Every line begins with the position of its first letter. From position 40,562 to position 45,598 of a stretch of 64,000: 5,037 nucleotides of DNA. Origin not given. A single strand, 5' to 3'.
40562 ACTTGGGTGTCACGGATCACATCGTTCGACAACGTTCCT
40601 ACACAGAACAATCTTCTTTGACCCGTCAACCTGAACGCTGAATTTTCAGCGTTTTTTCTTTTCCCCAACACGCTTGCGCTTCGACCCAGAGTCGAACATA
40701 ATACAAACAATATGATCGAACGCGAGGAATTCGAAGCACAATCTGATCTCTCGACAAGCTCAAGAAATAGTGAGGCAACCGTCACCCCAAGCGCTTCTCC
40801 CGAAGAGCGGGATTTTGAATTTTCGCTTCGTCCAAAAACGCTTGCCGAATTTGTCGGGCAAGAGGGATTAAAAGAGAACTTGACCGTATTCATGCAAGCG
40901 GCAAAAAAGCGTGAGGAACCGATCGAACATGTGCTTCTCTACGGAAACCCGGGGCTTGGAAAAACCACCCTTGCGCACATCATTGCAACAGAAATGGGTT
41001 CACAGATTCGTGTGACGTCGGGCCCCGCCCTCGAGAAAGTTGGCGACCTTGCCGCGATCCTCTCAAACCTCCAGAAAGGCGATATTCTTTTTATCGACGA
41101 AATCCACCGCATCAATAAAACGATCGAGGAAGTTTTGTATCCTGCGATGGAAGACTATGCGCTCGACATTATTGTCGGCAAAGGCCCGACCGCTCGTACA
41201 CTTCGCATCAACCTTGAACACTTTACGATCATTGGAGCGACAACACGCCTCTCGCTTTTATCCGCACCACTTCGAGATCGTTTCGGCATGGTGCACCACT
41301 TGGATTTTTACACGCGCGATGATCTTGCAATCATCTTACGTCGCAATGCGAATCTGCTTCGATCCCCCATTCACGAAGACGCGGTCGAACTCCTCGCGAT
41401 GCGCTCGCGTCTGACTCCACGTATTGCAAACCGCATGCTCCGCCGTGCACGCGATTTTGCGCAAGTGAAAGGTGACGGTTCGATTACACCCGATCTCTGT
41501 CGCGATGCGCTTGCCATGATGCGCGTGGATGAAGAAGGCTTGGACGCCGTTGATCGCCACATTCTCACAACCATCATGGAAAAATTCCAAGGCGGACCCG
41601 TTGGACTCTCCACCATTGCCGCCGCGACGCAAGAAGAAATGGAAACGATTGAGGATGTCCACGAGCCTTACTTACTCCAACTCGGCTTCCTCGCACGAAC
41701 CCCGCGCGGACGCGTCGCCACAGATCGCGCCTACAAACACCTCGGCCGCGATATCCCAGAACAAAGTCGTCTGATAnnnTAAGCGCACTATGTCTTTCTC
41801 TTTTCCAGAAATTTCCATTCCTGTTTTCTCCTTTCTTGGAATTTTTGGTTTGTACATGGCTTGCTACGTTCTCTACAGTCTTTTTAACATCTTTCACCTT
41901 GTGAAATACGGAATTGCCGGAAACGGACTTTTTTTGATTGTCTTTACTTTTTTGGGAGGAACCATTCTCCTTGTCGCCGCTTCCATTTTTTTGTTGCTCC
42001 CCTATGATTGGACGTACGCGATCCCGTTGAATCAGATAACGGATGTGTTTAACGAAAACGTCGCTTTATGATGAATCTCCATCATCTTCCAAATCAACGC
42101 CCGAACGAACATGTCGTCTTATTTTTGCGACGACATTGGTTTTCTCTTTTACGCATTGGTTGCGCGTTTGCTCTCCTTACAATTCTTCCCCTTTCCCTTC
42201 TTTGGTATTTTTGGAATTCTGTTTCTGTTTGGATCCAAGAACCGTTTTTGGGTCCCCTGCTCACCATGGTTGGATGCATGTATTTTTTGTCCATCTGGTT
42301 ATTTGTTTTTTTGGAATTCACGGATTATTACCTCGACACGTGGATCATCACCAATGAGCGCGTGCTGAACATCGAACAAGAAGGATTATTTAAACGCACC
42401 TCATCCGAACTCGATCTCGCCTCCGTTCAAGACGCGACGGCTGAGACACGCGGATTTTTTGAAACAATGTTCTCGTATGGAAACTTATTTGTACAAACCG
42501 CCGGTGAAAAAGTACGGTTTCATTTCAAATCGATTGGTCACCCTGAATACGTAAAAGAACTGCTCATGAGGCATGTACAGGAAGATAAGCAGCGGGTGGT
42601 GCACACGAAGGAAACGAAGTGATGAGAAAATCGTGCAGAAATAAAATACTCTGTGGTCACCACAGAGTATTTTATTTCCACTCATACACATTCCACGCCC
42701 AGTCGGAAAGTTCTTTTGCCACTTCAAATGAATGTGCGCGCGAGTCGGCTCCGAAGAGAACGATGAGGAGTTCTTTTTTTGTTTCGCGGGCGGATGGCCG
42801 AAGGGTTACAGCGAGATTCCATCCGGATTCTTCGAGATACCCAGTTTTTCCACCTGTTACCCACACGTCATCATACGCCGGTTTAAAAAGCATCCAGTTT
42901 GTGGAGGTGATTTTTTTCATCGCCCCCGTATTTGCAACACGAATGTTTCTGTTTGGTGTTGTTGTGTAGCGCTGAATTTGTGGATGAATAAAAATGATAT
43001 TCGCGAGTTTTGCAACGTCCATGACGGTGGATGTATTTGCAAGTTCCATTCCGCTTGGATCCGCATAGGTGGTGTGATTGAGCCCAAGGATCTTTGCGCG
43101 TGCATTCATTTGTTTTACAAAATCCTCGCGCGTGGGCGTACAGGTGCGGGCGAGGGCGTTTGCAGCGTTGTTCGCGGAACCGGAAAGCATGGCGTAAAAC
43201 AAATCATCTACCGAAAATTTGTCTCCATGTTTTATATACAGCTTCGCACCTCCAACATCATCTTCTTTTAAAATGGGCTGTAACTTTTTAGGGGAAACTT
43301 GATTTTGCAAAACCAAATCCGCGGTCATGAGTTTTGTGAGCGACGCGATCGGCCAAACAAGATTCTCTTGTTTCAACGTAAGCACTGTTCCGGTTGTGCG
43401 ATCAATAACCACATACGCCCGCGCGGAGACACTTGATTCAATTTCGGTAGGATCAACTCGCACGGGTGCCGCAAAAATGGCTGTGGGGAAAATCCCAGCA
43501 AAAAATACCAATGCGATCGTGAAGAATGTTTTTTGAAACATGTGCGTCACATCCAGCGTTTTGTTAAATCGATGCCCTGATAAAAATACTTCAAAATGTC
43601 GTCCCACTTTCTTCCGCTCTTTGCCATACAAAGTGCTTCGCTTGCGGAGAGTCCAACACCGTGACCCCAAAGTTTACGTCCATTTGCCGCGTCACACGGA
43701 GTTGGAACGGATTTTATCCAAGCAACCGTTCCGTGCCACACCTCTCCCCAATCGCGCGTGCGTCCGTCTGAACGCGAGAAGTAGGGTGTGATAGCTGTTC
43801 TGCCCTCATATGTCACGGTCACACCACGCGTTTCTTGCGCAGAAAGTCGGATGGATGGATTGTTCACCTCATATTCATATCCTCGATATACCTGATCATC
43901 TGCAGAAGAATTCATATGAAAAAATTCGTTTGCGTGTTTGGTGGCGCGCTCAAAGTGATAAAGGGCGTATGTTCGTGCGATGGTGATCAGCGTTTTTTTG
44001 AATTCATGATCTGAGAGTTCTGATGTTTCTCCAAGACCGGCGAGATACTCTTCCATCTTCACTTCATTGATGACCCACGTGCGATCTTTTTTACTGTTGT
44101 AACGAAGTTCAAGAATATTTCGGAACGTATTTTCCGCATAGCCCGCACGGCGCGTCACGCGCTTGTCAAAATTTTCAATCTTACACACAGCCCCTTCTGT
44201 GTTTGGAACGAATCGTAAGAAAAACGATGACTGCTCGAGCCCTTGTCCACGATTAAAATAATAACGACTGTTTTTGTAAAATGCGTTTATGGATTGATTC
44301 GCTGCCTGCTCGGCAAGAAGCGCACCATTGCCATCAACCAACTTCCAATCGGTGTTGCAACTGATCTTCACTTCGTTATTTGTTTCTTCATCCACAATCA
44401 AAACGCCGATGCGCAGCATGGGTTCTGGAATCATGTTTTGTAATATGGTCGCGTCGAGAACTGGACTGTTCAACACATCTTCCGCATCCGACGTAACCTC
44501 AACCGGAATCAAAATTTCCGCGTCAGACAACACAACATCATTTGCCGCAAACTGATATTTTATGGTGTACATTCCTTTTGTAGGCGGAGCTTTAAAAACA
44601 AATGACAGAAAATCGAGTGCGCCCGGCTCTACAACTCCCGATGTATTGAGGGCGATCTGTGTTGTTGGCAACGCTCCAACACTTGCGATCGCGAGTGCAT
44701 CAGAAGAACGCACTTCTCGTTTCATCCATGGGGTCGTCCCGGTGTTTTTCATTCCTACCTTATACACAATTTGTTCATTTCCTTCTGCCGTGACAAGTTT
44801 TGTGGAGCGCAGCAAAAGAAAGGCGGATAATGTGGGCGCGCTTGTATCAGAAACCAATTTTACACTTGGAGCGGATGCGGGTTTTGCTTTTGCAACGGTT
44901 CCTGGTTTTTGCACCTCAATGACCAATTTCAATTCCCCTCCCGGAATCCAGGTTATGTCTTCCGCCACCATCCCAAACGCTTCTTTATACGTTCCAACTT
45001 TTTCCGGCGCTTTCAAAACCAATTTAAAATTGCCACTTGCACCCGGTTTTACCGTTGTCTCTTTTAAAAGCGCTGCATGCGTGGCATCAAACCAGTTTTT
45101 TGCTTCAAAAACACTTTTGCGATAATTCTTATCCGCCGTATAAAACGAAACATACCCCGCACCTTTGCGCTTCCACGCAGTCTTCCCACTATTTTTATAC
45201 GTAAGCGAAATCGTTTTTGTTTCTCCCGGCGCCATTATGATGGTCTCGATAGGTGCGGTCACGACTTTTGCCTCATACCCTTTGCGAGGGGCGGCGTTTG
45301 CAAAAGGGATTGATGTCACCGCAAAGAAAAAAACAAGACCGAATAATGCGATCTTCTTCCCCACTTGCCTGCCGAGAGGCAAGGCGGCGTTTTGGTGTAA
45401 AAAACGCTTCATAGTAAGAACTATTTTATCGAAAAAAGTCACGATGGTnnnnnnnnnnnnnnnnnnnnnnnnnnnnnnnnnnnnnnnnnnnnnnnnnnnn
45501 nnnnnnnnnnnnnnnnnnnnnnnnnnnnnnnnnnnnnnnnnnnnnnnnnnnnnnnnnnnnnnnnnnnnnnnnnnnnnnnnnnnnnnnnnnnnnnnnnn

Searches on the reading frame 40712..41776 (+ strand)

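Call 83: search_protein_families(library=pfam, proteins=[window:40712-41776:+], max_evalue=0.00001)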
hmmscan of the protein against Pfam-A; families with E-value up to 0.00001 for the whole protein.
window:40712-41776:+ (355 aa): 7 families
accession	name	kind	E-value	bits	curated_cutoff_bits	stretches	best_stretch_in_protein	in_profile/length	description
PF05496.18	RuvB_N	-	6.8e-78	260.4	27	1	39-197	1-159/159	Holliday junction DNA helicase RuvB P-loop domain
PF05491.19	RuvB_C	-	4.1e-25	88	24.7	1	274-344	1-71/72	RuvB C-terminal winged helix domain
PF17864.7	AAA_lid_4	-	9e-24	83.5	27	1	200-273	1-74/74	RuvB AAA lid domain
PF00004.35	AAA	-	5.5e-21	75.8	21.2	1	74-195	1-127/131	ATPase family associated with various cellular activities (AAA)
PF07728.20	AAA_5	-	1e-10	42.2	22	1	73-191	1-139/139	AAA domain (dynein-related subfamily)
PF13191.12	AAA_16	-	2.6e-06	28.5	32.6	0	46-106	1-60/167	AAA ATPase domain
PF05673.19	DUF815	-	8.5e-06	25.5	23.8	0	44-131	27-116/249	Protein of unknown function (DUF815)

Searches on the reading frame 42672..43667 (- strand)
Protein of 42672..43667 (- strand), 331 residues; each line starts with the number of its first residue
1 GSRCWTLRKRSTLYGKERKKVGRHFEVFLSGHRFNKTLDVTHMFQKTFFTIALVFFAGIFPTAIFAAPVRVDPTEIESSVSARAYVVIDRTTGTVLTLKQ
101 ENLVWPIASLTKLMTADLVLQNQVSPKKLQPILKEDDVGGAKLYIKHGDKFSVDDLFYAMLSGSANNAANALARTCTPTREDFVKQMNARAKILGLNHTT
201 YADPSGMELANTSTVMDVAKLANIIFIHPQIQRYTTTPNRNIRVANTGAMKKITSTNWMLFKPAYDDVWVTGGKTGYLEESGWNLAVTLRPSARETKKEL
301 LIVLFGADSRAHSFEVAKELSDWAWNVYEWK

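Call 83: search_protein_families(library=pfam, proteins=[window:42672-43667:-], max_evalue=0.00001)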
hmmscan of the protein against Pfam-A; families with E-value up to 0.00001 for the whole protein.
window:42672-43667:- (331 aa): 2 families
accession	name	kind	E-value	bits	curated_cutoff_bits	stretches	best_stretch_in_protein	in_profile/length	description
PF00768.25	Peptidase_S11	-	1.1e-38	133.5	27.6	1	77-308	7-238/239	D-alanyl-D-alanine carboxypeptidase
PF13354.11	Beta-lactamase2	-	3.6e-09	36.7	22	1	86-226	3-147/214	Beta-lactamase enzyme family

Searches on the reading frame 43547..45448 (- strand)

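Call 83: search_protein_families(library=pfam, proteins=[window:43547-45448:-], max_evalue=0.00001)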
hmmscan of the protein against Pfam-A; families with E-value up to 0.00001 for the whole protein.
window:43547-45448:- (633 aa): 2 families
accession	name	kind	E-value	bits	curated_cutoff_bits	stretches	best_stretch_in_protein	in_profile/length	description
PF08486.15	SpoIID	-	1.6e-10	41.9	23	1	454-547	2-97/97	Stage II sporulation protein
PF16158.11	N_BRCA1_IG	-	1e-09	39.4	28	0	71-164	7-94/108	Ig-like domain from next to BRCA1 gene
